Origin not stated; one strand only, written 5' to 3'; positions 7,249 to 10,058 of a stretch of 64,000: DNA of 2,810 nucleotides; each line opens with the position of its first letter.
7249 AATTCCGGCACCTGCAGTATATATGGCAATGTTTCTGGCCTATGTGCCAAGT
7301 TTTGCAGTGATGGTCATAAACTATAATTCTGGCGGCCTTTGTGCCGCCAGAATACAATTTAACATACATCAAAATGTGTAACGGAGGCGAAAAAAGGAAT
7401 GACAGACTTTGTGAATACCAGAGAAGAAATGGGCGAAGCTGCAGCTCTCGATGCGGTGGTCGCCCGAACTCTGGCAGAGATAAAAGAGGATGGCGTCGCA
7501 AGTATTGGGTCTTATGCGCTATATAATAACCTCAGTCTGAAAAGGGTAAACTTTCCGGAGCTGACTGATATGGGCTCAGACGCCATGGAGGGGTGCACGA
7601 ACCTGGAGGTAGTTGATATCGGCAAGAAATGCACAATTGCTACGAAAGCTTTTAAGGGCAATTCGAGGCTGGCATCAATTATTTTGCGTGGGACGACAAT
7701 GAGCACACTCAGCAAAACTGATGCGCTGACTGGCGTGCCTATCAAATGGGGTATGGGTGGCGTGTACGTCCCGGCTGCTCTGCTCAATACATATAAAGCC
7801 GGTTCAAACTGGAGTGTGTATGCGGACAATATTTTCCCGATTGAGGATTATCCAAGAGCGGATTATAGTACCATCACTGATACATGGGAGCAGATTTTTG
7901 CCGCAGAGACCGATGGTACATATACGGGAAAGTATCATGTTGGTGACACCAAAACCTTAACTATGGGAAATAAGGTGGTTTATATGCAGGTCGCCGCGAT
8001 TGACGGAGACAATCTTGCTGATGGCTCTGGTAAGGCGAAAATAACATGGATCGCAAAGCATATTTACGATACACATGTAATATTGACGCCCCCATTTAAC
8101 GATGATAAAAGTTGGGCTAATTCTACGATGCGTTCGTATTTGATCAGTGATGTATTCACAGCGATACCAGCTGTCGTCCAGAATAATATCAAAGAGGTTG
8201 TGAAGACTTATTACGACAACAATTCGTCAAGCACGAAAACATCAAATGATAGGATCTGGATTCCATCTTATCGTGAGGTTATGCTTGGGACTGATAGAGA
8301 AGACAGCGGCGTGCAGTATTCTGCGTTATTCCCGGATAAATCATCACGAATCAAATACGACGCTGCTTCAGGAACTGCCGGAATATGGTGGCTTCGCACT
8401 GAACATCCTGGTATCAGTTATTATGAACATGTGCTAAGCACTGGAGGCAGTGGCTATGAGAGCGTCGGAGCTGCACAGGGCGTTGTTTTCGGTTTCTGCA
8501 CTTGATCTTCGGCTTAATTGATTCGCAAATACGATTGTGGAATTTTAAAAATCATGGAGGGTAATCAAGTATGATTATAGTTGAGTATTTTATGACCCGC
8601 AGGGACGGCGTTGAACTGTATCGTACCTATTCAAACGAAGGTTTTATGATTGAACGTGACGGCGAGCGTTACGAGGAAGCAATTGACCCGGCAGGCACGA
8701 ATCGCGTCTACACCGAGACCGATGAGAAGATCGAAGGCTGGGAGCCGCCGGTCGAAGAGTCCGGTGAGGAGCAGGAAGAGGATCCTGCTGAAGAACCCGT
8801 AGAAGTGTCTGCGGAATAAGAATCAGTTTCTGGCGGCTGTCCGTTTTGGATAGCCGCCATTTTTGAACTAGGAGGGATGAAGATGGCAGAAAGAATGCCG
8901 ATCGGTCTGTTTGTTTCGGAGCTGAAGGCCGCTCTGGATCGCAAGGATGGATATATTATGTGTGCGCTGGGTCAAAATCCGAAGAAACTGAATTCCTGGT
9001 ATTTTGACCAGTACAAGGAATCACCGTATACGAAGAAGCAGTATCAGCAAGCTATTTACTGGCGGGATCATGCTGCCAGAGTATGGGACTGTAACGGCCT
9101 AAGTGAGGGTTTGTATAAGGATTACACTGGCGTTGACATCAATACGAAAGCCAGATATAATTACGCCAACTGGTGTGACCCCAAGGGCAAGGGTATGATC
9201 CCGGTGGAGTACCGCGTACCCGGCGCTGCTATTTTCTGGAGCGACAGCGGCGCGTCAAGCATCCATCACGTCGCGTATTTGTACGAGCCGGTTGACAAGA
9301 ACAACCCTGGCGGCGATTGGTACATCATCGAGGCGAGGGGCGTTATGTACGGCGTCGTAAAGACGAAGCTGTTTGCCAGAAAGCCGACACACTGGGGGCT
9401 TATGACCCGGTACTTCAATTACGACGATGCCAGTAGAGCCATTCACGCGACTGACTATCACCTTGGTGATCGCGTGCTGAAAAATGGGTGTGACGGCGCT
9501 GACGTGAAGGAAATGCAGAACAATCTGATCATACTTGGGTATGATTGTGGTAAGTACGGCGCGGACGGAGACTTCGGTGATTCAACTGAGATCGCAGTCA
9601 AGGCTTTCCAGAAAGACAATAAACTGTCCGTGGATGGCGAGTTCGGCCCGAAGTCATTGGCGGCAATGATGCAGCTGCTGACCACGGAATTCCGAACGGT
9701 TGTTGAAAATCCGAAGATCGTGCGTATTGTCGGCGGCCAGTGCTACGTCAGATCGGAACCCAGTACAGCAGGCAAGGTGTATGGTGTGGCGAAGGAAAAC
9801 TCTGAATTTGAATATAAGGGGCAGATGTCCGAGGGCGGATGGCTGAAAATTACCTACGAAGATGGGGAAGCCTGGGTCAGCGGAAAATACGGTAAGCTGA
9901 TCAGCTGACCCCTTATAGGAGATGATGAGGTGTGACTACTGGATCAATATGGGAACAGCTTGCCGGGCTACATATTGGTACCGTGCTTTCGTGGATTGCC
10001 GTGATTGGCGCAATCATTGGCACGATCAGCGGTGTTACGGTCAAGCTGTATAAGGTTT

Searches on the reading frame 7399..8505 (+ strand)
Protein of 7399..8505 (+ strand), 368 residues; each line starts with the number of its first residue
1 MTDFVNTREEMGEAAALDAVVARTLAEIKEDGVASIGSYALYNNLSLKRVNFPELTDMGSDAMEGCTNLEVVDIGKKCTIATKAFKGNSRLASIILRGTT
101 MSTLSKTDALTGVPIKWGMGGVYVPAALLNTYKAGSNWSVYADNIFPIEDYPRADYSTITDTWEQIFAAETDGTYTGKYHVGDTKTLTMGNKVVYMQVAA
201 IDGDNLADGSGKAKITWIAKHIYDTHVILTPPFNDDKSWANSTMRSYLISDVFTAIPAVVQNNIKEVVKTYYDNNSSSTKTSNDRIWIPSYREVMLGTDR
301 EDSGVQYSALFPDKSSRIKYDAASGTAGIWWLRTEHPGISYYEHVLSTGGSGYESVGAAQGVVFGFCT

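Call 10: search_protein_families(library=pfam, proteins=[window:7399-8505:+], max_evalue=0.01)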
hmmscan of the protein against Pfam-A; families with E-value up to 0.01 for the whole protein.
window:7399-8505:+ (368 aa): 2 families
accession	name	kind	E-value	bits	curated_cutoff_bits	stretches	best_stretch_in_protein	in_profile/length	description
PF19789.6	DUF6273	-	2.9e-14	53.7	23.5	1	236-352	30-151/172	Domain of unknown function (DUF6273)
PF13306.12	LRR_5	-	7.2e-09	36.1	27.7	1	31-99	20-89/127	BspA type Leucine rich repeat region (6 copies)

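Call 11: search_protein_families(library=phrogs, proteins=[window:7399-8505:+], max_evalue=0.001)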
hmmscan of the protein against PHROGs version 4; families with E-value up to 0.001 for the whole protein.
window:7399-8505:+ (368 aa): 1 family
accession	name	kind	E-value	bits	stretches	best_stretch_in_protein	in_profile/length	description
phrog_10993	-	head and packaging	2.3e-09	37.7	1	216-356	76-228/556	Hoc-like head decoration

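Call 54: find_encoding_contigs(protein=window:7399-8505:+, flank=10000, max_places=6)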
Protein window:7399-8505:+ (368 aa): 5 contigs read that carry it; 4 places shown.
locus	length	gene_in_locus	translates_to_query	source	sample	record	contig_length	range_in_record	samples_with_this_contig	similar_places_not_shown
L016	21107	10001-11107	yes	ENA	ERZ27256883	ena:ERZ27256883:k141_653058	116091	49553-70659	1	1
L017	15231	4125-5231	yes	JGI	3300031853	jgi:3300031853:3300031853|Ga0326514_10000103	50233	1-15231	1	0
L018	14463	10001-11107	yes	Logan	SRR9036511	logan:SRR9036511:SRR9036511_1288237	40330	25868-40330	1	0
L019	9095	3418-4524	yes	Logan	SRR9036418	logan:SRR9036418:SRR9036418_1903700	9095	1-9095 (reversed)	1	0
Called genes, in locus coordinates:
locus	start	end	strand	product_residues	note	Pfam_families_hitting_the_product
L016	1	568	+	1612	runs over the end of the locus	-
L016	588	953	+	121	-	-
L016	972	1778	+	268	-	PF20195:DUF6558, PF20753:DUF6558_C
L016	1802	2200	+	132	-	-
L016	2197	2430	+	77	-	-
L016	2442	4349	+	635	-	PF00657:Lipase_GDSL, PF13472:Lipase_GDSL_2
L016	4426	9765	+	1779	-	PF13306:LRR_5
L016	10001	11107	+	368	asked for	PF13306:LRR_5, PF19789:DUF6273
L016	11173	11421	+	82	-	-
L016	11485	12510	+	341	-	PF01471:PG_binding_1, PF08239:SH3_3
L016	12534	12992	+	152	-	-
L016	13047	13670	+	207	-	-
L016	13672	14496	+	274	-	PF01183:Glyco_hydro_25, PF08239:SH3_3 (weak)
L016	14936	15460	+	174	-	PF13958:ToxN_toxin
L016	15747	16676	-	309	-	PF00589:Phage_integrase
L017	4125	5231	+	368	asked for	PF13306:LRR_5, PF19789:DUF6273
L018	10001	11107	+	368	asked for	PF13306:LRR_5, PF19789:DUF6273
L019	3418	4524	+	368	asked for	PF13306:LRR_5, PF19789:DUF6273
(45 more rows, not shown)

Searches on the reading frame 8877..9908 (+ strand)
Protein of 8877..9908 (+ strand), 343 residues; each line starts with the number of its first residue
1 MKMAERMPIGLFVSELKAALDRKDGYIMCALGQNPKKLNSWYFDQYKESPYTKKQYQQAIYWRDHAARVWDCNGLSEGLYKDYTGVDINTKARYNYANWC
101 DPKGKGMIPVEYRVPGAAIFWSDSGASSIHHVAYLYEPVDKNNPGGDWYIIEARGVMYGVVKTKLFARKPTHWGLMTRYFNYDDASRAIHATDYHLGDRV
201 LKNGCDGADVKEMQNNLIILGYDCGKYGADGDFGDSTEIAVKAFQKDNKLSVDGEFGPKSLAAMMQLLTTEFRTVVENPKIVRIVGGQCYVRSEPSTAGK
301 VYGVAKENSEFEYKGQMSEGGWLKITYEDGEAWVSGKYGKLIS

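Call 10: search_protein_families(library=pfam, proteins=[window:8877-9908:+], max_evalue=0.01)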
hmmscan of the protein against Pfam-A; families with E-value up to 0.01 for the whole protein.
window:8877-9908:+ (343 aa): 2 families
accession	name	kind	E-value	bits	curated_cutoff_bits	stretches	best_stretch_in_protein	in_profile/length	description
PF01471.23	PG_binding_1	-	1e-16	61.3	23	1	207-264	2-57/57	Putative peptidoglycan binding domain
PF08239.17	SH3_3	-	9.5e-10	39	27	1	290-338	4-52/54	Bacterial SH3 domain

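Call 11: search_protein_families(library=phrogs, proteins=[window:8877-9908:+], max_evalue=0.001)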
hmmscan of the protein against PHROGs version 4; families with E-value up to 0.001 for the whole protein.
window:8877-9908:+ (343 aa): 11 families
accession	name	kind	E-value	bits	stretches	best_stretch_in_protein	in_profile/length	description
phrog_1493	-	lysis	3.4e-16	60.4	1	192-274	229-315/394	endolysin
phrog_2649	-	lysis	5.7e-16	60.2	1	197-271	171-242/261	endolysin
phrog_1224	-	head and packaging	4.7e-11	43.6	1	200-265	3-65/438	endolysin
phrog_17214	-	lysis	7.1e-10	40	1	201-268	245-316/322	endolysin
phrog_1512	-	lysis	1.7e-08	35.9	1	195-318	172-294/314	endolysin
phrog_6707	-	lysis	2.9e-06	27.4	1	195-265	173-243/311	endolysin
phrog_9589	-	lysis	4.8e-05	24.4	1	201-265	203-269/281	endolysin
phrog_1794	-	lysis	7.4e-05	23.3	1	275-340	265-328/336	amidase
phrog_7685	-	integration and excision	8.1e-05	23.3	1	217-264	2-49/240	integrase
phrog_14712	-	moron, auxiliary metabolic gene and host takeover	8.4e-05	22.9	1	240-269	194-223/322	chitinase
phrog_16428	-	lysis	0.00042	20.1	1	224-264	478-518/520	endolysin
